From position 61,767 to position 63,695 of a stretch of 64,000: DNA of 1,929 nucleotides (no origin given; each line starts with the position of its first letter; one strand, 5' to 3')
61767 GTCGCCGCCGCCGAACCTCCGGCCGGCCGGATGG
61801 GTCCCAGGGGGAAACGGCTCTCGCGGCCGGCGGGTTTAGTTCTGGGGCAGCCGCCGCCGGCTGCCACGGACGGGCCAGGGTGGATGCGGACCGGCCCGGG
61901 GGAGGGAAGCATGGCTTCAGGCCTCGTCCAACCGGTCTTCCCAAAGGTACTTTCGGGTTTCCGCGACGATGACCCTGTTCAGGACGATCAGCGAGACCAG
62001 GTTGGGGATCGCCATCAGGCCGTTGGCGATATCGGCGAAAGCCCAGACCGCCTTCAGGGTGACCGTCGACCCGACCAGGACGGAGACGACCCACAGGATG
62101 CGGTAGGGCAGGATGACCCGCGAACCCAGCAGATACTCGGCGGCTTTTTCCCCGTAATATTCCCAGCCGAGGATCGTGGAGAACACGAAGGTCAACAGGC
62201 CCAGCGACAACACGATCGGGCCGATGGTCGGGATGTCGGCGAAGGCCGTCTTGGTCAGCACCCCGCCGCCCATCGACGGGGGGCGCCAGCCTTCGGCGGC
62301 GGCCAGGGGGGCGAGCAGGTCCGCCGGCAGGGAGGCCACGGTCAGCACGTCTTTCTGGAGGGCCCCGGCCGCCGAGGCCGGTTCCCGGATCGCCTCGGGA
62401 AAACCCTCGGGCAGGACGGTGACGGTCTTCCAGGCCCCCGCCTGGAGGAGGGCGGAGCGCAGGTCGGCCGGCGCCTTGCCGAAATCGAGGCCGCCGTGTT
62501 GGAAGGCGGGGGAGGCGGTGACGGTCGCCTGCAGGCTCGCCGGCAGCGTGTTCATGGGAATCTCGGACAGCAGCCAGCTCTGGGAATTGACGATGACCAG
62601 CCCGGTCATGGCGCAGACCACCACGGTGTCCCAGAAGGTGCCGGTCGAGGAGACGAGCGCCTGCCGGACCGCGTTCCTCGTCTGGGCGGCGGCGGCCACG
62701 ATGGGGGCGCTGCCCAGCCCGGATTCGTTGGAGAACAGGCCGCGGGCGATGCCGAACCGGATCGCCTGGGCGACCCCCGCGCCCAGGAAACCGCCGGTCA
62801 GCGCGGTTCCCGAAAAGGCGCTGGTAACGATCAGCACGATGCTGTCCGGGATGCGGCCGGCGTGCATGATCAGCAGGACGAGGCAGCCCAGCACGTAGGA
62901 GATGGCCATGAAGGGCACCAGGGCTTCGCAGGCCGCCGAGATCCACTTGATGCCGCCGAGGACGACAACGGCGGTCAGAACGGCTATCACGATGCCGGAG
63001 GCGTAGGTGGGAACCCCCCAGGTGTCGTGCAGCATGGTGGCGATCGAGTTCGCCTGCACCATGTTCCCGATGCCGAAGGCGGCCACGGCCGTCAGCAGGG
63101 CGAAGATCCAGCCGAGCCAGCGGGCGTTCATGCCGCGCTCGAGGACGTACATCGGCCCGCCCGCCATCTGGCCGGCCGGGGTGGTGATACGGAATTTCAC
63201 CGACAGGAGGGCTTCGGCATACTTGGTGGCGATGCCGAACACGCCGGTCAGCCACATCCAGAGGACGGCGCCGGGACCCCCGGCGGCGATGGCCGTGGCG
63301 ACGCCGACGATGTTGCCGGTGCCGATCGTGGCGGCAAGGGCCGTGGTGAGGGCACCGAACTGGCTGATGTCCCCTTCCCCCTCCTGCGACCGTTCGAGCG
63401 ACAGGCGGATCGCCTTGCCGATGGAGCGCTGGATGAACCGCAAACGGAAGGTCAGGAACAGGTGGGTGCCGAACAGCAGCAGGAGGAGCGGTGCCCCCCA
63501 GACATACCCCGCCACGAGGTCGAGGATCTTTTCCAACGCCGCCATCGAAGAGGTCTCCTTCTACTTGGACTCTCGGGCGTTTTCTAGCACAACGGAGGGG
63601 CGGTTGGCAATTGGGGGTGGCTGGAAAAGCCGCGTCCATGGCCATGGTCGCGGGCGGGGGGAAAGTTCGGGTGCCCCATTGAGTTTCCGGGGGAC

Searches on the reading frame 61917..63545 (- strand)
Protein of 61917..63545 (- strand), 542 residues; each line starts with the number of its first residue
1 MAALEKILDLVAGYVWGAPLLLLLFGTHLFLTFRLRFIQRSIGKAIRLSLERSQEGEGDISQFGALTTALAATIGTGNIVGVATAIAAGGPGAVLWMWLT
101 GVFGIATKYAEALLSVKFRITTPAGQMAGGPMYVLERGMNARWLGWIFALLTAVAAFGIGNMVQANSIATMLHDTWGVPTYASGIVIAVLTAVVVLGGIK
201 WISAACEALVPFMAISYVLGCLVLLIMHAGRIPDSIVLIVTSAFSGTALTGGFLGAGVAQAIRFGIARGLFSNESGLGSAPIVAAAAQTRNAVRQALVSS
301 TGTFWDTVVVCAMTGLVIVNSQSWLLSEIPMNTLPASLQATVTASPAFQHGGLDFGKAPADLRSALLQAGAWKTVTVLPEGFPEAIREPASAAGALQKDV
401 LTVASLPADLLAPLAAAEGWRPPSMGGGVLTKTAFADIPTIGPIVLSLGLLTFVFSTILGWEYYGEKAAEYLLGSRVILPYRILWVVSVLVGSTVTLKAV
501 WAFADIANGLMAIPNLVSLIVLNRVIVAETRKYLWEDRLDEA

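Call 58: find_encoding_contigs(protein=window:61917-63545:-, flank=10000, max_places=4)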
Protein window:61917-63545:- (542 aa): 2 contigs read that carry it; 2 places shown.
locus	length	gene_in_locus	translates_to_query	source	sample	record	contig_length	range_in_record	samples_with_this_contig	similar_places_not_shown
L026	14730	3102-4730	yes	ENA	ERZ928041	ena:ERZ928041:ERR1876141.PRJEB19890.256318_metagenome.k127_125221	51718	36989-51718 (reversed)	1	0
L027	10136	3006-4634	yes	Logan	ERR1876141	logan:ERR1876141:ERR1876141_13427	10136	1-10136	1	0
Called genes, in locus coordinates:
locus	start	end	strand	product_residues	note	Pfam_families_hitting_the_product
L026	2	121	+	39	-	?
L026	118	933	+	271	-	PF20194:DUF6557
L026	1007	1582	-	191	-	-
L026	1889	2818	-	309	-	-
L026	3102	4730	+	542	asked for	PF01235:Na_Ala_symp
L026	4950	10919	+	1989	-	PF13620:CarboxypepD_reg (weak), PF01835:MG2, PF00207:A2M, PF17973:bMG10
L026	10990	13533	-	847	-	PF00595:PDZ (weak), PF13180:PDZ_2, PF17820:PDZ_6, PF02129:Peptidase_S15 (weak), PF00561:Abhydrolase_1, PF12146:Hydrolase_4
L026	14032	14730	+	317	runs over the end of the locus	PF04015:DUF362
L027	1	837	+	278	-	?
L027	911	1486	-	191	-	-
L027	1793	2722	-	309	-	-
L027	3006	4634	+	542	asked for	PF01235:Na_Ala_symp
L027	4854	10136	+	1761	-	?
